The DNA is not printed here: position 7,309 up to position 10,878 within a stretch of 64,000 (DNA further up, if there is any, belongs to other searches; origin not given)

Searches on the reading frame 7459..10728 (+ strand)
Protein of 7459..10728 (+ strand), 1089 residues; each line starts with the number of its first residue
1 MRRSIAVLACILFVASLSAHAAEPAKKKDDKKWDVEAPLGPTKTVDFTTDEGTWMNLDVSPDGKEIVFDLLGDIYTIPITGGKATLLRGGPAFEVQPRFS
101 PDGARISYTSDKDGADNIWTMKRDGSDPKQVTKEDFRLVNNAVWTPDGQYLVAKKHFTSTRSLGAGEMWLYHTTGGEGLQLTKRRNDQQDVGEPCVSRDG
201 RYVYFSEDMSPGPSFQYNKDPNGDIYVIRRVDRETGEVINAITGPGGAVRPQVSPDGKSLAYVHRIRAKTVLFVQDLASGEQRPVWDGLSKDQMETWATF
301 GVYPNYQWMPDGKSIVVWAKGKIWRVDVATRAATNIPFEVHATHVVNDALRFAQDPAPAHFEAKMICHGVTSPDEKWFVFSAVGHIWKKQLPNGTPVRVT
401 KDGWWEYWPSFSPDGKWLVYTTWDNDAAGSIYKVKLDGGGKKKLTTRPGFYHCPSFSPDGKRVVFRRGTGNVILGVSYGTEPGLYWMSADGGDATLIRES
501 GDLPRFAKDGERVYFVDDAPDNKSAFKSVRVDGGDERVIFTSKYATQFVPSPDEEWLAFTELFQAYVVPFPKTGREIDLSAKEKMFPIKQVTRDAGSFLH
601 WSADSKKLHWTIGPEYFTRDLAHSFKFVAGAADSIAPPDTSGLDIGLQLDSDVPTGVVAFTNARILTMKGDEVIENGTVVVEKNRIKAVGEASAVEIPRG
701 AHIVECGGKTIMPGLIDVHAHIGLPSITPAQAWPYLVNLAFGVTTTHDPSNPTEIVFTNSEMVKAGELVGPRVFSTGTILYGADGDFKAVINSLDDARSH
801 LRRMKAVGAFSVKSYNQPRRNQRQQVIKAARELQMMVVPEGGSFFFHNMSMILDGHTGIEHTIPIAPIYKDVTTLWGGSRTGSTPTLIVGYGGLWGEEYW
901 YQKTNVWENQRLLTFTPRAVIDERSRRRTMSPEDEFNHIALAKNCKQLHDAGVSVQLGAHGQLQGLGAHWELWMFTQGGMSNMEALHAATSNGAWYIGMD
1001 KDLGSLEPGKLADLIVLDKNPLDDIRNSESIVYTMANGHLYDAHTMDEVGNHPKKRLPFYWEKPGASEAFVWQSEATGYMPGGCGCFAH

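Call 39: search_protein_families(library=ncbifam, proteins=[window:7459-10728:+], max_evalue=0.00001)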
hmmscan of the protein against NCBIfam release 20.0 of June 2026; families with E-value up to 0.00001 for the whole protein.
window:7459-10728:+ (1089 aa): 38 families (the best 25 are shown)
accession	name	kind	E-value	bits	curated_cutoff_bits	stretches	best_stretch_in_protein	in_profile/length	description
TIGR02800.1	propeller_TolB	equivalog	2.5e-42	145.3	343.15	2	52-207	235-384/418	Tol-Pal system beta propeller repeat protein TolB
NF051886.1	XaaProDiPepCaul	equivalog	3.4e-29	102.1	500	2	944-1041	299-397/398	Xaa-Pro dipeptidase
NF002183.0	PRK01029.1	equivalog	6e-21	75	405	1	94-202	283-384/429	Tol-Pal system protein TolB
NF053518.1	DipepPtdsDpp5Prph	equivalog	1.7e-18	66.5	900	0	72-155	42-124/655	dipeptidyl-peptidase Dpp5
NF033523.0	lasso_peptidase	equivalog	4.7e-17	62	400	1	54-155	51-150/638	Atxe2 family lasso peptide isopeptidase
NF006056.0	PRK08204.1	subfamily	5.8e-16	58.3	391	2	660-722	7-67/449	hypothetical protein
NF005557.0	PRK07228.1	equivalog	6.2e-15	54.8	522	2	660-722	5-65/445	5'-deoxyadenosine deaminase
TIGR01224.1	hutI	equivalog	4.2e-14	52.1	298.15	1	674-722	1-49/377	imidazolonepropionase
NF006679.0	PRK09228.1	subfamily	3.7e-13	49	351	1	672-722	27-79/433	guanine deaminase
NF006055.0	PRK08203.1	equivalog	6e-13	48.1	532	1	661-722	10-71/455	8-oxoguanine deaminase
TIGR02967.1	guan_deamin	equivalog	6.6e-12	45.1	375.4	0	672-722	2-54/401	guanine deaminase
NF006689.0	PRK09237.1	equivalog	3e-11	42.5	371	1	677-748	23-91/383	amidohydrolase/deacetylase family metallohydrolase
NF011990.0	PRK15446.2-6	subfamily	4.5e-11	42.1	233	1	670-720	13-64/390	alpha-D-ribose 1-methylphosphonate 5-triphosphate diphosphatase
NF004701.0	PRK06038.1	equivalog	4.5e-11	42.1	609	1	660-724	8-68/432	N-ethylammeline chlorohydrolase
NF006549.0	PRK09045.1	equivalog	6.6e-11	41.5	540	1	981-1021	342-382/444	TRZ/ATZ family hydrolase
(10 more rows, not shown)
